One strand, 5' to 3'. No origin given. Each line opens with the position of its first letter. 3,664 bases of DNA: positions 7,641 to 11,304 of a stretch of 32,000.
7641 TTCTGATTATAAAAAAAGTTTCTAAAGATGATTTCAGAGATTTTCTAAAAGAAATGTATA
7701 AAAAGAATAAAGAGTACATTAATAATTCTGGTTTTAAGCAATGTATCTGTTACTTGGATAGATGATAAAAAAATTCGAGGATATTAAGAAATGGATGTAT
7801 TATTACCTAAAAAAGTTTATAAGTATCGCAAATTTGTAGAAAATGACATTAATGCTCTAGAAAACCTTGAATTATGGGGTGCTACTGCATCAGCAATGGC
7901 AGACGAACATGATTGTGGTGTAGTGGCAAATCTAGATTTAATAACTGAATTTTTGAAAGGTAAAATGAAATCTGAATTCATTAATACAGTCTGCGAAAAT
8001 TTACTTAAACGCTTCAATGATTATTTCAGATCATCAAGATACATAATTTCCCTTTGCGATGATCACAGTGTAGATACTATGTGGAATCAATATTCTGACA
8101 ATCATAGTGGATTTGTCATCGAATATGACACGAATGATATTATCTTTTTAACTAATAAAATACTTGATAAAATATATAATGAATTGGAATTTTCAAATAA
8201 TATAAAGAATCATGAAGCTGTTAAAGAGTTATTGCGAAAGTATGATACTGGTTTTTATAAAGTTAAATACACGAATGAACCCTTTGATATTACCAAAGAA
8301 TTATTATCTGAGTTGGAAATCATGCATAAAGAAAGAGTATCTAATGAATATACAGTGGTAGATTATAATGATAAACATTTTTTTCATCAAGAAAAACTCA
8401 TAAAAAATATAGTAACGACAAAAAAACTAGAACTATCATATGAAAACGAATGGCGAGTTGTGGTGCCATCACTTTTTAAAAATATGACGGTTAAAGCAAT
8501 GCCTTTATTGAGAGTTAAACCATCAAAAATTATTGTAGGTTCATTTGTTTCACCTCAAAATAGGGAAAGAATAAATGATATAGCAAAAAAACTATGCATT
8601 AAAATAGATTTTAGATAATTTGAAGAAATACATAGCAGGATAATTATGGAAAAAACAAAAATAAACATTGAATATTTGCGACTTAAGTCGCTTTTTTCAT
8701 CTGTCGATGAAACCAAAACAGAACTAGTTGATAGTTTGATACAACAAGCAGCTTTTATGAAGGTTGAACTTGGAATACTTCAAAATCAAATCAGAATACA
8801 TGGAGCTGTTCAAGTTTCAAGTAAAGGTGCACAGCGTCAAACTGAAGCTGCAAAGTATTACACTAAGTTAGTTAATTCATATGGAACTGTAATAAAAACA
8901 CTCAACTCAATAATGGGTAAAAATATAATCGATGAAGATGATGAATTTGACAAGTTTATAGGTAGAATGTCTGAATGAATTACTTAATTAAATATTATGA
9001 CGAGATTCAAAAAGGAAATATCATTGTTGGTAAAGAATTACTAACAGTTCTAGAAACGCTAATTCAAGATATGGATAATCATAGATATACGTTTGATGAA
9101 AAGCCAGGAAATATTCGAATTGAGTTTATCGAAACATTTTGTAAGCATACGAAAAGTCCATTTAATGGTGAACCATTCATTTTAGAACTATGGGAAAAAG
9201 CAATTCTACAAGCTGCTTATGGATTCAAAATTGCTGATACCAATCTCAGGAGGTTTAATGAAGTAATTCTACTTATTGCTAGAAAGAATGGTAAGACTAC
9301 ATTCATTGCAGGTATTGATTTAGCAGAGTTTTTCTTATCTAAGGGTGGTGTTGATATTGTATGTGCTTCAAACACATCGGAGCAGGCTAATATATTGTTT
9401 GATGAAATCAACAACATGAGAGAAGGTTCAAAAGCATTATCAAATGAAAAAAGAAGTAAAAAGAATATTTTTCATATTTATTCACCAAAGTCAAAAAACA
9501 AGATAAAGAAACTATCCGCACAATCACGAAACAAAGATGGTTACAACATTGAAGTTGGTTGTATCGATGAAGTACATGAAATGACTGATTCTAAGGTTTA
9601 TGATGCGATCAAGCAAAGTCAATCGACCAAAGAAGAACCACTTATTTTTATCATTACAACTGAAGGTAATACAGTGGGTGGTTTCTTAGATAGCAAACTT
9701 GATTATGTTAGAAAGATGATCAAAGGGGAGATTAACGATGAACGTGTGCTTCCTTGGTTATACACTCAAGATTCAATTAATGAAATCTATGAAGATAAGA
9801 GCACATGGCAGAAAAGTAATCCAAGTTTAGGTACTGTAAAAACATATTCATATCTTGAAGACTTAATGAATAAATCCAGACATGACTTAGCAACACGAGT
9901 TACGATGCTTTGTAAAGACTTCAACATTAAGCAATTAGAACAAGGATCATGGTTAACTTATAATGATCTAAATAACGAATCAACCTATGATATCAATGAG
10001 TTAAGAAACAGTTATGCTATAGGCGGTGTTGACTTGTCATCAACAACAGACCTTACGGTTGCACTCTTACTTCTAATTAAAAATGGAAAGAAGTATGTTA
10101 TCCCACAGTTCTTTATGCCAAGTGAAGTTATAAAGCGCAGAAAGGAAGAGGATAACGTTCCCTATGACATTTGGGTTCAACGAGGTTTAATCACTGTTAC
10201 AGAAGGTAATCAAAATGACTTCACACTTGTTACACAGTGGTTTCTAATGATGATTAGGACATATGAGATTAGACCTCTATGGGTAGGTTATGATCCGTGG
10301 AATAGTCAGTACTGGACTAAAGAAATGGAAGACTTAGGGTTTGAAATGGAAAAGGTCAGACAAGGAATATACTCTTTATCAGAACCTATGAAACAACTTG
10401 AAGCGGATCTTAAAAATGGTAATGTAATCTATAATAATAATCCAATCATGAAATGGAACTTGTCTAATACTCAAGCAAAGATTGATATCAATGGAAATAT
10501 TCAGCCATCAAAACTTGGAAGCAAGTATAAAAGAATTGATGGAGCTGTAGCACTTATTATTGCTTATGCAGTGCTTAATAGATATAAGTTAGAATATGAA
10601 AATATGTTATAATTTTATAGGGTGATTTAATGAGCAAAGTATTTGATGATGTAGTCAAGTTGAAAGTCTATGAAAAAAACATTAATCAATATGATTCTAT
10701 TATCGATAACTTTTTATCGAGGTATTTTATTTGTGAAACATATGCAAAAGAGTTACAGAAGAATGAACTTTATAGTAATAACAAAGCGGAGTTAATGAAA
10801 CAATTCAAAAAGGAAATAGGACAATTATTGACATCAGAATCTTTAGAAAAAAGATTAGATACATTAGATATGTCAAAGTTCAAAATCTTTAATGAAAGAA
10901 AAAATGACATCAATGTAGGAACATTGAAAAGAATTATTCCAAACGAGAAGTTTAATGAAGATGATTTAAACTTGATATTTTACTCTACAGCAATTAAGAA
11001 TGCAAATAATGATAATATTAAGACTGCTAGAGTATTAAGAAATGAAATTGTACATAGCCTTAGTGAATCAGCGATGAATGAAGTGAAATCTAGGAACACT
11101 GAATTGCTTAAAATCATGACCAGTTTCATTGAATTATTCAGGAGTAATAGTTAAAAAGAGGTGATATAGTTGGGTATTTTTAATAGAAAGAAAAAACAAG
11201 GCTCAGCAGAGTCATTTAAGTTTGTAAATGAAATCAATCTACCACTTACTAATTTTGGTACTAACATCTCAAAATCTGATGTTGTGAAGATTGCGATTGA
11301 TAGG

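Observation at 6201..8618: SIR2_2 NADase-like gene, an unknown continuation and a DUF2971-like gene: a candidate undescribed anti-phage module carried by a prophage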

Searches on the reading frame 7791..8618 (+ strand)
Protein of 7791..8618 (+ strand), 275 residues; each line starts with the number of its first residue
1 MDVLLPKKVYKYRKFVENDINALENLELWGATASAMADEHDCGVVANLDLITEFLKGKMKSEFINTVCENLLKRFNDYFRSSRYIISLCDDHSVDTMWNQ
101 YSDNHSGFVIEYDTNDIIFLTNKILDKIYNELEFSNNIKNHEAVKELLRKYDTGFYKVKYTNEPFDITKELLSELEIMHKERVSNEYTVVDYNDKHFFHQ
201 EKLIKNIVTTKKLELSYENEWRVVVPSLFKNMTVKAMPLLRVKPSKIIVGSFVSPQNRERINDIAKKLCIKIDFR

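Call 3: search_protein_families(library=pfam, proteins=[window:7791-8618:+], max_evalue=1)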
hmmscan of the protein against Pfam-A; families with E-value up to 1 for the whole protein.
window:7791-8618:+ (275 aa): 4 families
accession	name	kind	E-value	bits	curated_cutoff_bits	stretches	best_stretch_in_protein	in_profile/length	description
PF11185.13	DUF2971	-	1.2e-11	46.2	22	1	97-223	1-89/89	Protein of unknown function (DUF2971)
PF22266.2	DUF6953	-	0.0018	18.8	27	1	128-183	9-63/74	Family of unknown function (DUF6953)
PF10553.14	MSV199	-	0.012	16.4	22.4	1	98-185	22-95/132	MSV199 domain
PF25718.1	Mycobacteriophage_73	-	0.024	15.5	27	0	141-196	25-81/85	Mycobacteriophage L5 gene 73 protein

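Call 4: search_protein_families(library=padloc, proteins=[window:7791-8618:+], max_evalue=1)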
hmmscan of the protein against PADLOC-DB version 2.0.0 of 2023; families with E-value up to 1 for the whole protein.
window:7791-8618:+ (275 aa): 4 families
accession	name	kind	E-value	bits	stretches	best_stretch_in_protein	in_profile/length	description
PDLC04990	PDC-S31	-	1e-24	85.8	3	58-129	86-157/259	-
PDLC04994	PDC-S31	-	8.8e-20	69.2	3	69-129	107-167/273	-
PDLC04991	PDC-S31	-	4.8e-14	50.5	2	187-273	103-186/208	-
PDLC04992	PDC-S31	-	5.6e-10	37.4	2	150-271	96-198/220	-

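Call 19: find_homologous_proteins(query=window:7791-8615:+, max_evalue=0.00001)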
Query window:7791-8615:+ (275 aa): 1 proteins with E <= 0.00001 among 759 candidates.
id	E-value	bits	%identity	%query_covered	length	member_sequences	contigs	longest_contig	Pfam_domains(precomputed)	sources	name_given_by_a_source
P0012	4.6e-179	612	100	100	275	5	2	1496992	PF11185.14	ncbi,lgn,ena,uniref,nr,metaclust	ncbi:DUF2971 domain-containing protein [Acholeplasma laidlawii]|uniref:DUF2971 domain-containing pro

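Call 52: search_dna_similar(query=window:7791-8615:+, collection=plasmids, mode=protein, max_evalue=0.001, max_rows=25)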
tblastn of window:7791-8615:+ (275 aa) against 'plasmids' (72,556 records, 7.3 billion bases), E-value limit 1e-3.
Records with a match: 1; places in all: 1; records where one place covers at least 80% of the query: 0.
Best place of each record, by identity: <60% 1.
By first word of the organism name: Vibrio 1.
By predicted mobility (MOB-suite, as given by PLSDB): non-mobilizable 1.
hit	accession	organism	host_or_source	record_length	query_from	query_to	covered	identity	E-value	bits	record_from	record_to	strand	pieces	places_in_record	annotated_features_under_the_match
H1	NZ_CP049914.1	Vibrio sp. HDW18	Anodonta arcaeformis,single bacterial ...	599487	7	117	40%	26.1%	6e-4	49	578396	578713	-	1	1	DUF2971 domain-containing protein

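Call 61: search_protein_families(library=phrogs, proteins=[window:7791-8615:+], max_evalue=0.001)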
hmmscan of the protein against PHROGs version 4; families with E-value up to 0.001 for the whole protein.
window:7791-8615:+ (275 aa): 1 family
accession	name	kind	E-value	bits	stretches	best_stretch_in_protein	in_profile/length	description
phrog_1762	-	unknown function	6.6e-45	154.8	1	2-270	41-269/395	-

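Call 63: find_related_loci(query=A6, collection=viral_contigs, flank=6000)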
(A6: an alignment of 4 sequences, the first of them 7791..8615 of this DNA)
Query A6 (275 aa) in viral_contigs; peptide patterns used: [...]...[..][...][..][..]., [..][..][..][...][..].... (x = any residue, [..] = any of these).
181 stretches matched a pattern; 39 encode a relative of the query (tblastn E <= 1e-3); 39 distinct loci.
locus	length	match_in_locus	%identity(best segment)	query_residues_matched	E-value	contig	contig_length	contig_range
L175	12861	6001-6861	24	7-272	4e-17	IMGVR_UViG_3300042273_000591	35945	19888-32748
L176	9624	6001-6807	26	7-260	5e-15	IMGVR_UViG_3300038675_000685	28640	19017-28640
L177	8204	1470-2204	25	1-251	1e-13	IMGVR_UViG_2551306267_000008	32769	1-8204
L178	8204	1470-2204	25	1-251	1e-13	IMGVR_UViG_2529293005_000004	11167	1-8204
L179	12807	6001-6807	26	7-260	3e-13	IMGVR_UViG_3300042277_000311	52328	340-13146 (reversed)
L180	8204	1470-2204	25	1-251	3e-13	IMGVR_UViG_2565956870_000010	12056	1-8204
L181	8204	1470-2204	25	1-251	3e-13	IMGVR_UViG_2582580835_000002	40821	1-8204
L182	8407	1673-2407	25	1-251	3e-13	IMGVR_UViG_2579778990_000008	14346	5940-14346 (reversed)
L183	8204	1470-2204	25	1-251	3e-13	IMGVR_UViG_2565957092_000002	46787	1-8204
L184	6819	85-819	25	1-251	4e-13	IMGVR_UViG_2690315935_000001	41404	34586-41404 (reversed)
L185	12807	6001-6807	26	7-260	3e-13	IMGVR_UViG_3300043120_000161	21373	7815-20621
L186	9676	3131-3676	23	56-266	3e-11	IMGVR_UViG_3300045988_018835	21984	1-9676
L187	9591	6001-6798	24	5-272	7e-11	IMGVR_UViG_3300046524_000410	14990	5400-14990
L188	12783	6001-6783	22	5-272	3e-10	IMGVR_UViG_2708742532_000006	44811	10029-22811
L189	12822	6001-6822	22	5-272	4e-10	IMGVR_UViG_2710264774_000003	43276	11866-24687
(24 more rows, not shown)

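Call 77: search_protein_families(library=ncbifam, proteins=[window:7791-8615:+], max_evalue=0.01)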
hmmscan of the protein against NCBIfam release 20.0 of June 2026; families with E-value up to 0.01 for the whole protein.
window:7791-8615:+ (275 aa): 0 families

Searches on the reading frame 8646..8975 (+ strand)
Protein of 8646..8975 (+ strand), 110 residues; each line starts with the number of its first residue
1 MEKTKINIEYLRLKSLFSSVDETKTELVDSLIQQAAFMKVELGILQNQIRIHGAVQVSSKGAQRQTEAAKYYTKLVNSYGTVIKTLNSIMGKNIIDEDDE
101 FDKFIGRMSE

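Call 61: search_protein_families(library=phrogs, proteins=[window:8646-8975:+], max_evalue=0.001)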
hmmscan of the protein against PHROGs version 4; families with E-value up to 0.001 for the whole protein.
window:8646-8975:+ (110 aa): 1 family
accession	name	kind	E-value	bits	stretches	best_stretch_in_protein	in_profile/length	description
phrog_1066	-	unknown function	4e-29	102.2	1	2-107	9-117/119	-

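Call 83: search_protein_families(library=pfam, proteins=[window:8646-8975:+], max_evalue=0.001)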
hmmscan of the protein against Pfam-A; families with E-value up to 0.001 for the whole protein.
window:8646-8975:+ (110 aa): 0 families

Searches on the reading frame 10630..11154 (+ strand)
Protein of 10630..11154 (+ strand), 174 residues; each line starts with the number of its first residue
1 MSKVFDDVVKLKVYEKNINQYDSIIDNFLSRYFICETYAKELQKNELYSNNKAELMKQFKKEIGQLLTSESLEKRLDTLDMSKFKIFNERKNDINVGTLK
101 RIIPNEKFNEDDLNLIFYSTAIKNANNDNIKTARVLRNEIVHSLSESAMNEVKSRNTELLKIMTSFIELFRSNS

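Call 3: search_protein_families(library=pfam, proteins=[window:10630-11154:+], max_evalue=1)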
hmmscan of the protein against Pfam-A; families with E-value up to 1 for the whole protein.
window:10630-11154:+ (174 aa): 3 families
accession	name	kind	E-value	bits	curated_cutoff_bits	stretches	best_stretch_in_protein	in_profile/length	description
PF24934.1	DUF7752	-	0.016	15.7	29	1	100-172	22-99/110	Domain of unknown function (DUF7752)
PF23240.1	HAT_PRP39_N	-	0.041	14.4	27.7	1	14-65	26-77/168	PRP39 N-terminal HAT repeat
PF19286.4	ZSWIM1-3_C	-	0.41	10.9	27.6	1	51-81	3-36/45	Zinc finger SWIM domain-containing protein 1/3, C-terminal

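Call 4: search_protein_families(library=padloc, proteins=[window:10630-11154:+], max_evalue=1)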
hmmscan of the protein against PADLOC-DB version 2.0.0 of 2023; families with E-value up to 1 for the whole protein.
window:10630-11154:+ (174 aa): 1 family
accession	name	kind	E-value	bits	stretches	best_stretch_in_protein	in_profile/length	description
PDLC03232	MTase_II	-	0.0012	15.7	1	19-134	167-281/465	Type II methyltransferase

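Call 61: search_protein_families(library=phrogs, proteins=[window:10630-11151:+], max_evalue=0.001)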
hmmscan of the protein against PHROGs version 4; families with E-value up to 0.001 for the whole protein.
window:10630-11151:+ (174 aa): 0 families
